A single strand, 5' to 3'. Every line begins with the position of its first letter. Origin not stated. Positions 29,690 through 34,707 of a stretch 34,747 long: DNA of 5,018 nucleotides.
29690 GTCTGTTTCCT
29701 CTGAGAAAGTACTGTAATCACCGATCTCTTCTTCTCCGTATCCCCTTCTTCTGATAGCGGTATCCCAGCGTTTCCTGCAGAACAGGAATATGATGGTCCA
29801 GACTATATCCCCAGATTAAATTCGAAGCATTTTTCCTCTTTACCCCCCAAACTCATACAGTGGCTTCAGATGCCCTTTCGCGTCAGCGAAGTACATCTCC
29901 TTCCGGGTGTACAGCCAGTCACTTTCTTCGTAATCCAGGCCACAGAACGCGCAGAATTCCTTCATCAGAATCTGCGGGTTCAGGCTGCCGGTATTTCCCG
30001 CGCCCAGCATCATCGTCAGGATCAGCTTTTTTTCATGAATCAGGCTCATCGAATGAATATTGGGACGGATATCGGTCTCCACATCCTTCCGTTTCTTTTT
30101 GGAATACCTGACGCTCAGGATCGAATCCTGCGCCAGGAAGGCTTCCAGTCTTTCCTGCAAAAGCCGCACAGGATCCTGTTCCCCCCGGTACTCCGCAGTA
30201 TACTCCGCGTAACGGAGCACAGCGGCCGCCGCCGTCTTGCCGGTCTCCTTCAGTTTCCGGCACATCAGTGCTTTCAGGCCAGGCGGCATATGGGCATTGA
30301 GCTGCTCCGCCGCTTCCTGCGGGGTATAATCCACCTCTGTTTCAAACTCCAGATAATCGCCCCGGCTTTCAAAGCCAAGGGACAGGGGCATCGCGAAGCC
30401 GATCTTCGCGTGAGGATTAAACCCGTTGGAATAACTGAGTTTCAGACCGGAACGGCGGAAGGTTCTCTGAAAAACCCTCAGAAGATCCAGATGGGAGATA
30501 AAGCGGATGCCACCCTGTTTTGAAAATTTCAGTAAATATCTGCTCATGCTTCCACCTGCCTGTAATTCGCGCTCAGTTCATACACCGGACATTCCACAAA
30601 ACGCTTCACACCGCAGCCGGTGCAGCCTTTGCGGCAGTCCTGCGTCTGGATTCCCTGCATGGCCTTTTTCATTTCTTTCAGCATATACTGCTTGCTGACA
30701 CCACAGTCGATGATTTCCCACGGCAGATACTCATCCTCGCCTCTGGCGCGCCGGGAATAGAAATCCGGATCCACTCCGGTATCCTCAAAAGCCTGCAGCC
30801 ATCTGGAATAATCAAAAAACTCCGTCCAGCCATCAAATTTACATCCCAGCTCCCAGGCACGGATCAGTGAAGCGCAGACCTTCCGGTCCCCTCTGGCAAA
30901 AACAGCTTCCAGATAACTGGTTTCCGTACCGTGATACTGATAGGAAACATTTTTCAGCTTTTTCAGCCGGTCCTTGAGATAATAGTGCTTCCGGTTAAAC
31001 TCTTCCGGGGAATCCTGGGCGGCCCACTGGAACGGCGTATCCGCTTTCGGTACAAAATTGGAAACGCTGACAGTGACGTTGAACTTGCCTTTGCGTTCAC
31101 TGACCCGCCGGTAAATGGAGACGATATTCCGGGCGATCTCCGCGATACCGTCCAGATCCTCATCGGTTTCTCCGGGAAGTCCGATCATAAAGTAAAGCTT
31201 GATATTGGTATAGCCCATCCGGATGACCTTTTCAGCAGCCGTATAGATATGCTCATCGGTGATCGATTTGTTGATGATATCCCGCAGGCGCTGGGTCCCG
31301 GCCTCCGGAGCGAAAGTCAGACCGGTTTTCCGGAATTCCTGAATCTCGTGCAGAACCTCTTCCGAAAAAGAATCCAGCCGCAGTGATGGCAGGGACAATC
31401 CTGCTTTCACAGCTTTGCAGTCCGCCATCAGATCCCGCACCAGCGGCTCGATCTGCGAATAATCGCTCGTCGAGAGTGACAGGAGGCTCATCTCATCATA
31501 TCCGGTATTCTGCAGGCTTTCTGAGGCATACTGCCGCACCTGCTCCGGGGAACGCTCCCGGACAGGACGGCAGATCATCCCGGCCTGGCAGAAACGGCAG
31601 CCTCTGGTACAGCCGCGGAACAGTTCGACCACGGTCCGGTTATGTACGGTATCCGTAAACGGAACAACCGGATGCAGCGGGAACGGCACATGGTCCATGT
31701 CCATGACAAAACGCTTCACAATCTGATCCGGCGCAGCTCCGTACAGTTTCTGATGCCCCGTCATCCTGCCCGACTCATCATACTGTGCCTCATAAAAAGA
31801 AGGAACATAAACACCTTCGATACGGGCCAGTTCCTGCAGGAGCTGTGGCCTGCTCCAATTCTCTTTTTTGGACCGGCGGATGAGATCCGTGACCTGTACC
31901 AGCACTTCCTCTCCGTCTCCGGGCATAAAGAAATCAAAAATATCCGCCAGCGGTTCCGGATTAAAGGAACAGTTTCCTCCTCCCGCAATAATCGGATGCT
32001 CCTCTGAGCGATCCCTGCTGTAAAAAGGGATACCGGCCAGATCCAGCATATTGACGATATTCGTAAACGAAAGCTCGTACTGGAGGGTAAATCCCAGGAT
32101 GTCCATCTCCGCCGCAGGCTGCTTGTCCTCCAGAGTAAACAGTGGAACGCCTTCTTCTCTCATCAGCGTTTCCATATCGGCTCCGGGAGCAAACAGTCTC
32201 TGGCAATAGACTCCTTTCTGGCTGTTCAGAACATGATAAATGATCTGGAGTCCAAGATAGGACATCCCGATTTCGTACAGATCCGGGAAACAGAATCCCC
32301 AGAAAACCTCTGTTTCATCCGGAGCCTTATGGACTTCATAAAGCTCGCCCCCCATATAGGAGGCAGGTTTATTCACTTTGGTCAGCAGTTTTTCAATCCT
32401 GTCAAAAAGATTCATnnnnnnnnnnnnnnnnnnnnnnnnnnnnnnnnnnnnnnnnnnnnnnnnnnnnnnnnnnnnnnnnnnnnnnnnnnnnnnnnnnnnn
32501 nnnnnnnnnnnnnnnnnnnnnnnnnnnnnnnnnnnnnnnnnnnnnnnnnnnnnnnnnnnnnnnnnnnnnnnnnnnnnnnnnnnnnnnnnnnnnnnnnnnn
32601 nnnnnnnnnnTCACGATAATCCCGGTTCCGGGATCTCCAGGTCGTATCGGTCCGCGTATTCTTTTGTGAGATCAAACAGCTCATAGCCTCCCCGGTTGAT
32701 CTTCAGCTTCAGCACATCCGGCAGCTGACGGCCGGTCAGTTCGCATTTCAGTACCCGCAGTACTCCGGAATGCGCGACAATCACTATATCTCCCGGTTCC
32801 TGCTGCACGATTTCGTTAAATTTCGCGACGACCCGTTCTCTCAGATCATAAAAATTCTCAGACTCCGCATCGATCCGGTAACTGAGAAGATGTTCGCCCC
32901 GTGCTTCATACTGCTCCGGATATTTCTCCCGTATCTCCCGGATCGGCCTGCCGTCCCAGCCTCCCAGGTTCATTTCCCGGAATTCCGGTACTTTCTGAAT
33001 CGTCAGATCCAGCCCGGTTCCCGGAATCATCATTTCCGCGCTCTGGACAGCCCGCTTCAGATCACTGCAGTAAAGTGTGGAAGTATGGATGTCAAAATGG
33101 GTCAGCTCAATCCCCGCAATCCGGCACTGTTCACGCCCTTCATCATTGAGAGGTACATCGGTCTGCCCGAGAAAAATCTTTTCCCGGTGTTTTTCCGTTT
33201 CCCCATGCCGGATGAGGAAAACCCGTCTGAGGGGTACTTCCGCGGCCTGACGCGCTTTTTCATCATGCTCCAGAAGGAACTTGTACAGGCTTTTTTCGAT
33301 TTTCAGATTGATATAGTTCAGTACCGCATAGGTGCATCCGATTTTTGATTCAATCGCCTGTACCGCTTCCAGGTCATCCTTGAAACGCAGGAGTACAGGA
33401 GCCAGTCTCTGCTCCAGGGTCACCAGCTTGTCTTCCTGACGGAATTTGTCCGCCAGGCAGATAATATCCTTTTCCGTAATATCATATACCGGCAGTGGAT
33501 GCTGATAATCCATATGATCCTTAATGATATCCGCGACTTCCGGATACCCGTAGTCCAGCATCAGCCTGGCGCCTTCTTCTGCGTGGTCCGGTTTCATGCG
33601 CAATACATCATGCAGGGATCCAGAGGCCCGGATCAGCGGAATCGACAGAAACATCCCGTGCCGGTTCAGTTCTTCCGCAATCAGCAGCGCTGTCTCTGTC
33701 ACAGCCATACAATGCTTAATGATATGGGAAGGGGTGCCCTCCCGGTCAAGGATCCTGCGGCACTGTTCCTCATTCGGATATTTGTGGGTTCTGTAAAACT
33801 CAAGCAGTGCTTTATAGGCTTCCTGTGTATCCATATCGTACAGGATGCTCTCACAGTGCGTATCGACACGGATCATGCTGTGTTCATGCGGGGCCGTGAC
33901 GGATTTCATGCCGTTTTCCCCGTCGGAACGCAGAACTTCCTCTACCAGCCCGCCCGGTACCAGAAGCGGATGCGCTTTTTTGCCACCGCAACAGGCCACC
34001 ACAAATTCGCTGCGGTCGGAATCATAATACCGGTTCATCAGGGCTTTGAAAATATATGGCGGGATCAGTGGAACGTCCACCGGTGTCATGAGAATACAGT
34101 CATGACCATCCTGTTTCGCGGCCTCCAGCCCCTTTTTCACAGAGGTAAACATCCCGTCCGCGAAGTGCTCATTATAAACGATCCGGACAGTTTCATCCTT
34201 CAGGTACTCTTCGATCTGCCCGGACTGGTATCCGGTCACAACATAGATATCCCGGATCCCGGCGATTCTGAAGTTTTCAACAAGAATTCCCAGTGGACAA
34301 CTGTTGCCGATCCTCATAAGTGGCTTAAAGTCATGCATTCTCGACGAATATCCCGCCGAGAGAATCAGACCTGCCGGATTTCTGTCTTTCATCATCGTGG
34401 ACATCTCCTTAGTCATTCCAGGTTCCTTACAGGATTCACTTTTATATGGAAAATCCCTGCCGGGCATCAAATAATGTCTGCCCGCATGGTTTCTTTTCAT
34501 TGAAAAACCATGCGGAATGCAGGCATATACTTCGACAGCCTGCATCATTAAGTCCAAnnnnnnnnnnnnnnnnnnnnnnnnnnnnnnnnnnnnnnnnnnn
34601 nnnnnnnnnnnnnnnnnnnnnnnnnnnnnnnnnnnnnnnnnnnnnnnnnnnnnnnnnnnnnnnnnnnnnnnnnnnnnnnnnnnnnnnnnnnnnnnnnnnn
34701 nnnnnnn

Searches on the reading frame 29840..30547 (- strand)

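Call 45: search_protein_families(library=pfam, proteins=[window:29840-30547:-], max_evalue=0.00001)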
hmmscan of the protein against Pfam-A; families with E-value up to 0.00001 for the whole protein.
window:29840-30547:- (235 aa): 1 family
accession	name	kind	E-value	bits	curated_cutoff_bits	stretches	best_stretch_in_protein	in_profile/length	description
PF10105.14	DUF2344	-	3.4e-54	183.8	23.8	1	3-191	1-176/176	Uncharacterized protein conserved in bacteria (DUF2344)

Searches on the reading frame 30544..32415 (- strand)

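Call 45: search_protein_families(library=pfam, proteins=[window:30544-32415:-], max_evalue=0.00001)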
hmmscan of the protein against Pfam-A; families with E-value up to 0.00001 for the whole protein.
window:30544-32415:- (623 aa): 2 families
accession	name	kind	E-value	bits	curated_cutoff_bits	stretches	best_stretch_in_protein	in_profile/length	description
PF19864.5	Radical_SAM_N2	-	6.9e-62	207.8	29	1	55-205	1-151/151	Radical SAM proteins, N-terminal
PF04055.27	Radical_SAM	-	2.5e-22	80.2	29.5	1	264-426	2-164/166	Radical SAM superfamily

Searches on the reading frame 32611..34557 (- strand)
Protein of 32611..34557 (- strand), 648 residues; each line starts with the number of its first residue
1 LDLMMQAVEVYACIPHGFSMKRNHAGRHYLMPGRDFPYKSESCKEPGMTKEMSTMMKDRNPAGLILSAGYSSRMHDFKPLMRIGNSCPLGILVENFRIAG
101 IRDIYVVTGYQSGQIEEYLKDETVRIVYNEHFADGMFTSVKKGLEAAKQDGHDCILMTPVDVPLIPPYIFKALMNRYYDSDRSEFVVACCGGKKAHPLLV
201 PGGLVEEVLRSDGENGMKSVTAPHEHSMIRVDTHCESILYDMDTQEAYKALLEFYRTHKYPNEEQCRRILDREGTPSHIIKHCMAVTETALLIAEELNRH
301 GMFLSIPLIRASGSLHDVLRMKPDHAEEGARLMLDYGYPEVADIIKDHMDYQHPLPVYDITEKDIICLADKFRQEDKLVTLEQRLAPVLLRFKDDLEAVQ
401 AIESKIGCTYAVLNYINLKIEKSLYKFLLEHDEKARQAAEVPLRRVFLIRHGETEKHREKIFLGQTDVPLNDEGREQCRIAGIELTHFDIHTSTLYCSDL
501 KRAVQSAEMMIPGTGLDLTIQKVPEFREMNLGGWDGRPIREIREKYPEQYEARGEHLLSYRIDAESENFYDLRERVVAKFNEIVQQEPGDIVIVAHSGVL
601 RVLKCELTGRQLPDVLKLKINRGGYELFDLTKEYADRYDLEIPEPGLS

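Call 45: search_protein_families(library=pfam, proteins=[window:32611-34557:-], max_evalue=0.00001)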
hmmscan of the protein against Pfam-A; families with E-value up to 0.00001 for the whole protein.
window:32611-34557:- (648 aa): 3 families
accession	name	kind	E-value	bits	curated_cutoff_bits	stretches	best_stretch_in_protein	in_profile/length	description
PF00300.27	His_Phos_1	-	3e-45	154.7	21.7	1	446-631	1-182/194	Histidine phosphatase superfamily (branch 1)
PF12804.13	NTP_transf_3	-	6.4e-30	104.9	27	1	63-225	1-158/160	MobA-like NTP transferase domain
PF01966.28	HD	-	1.3e-07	32.3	22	1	280-372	2-113/116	HD domain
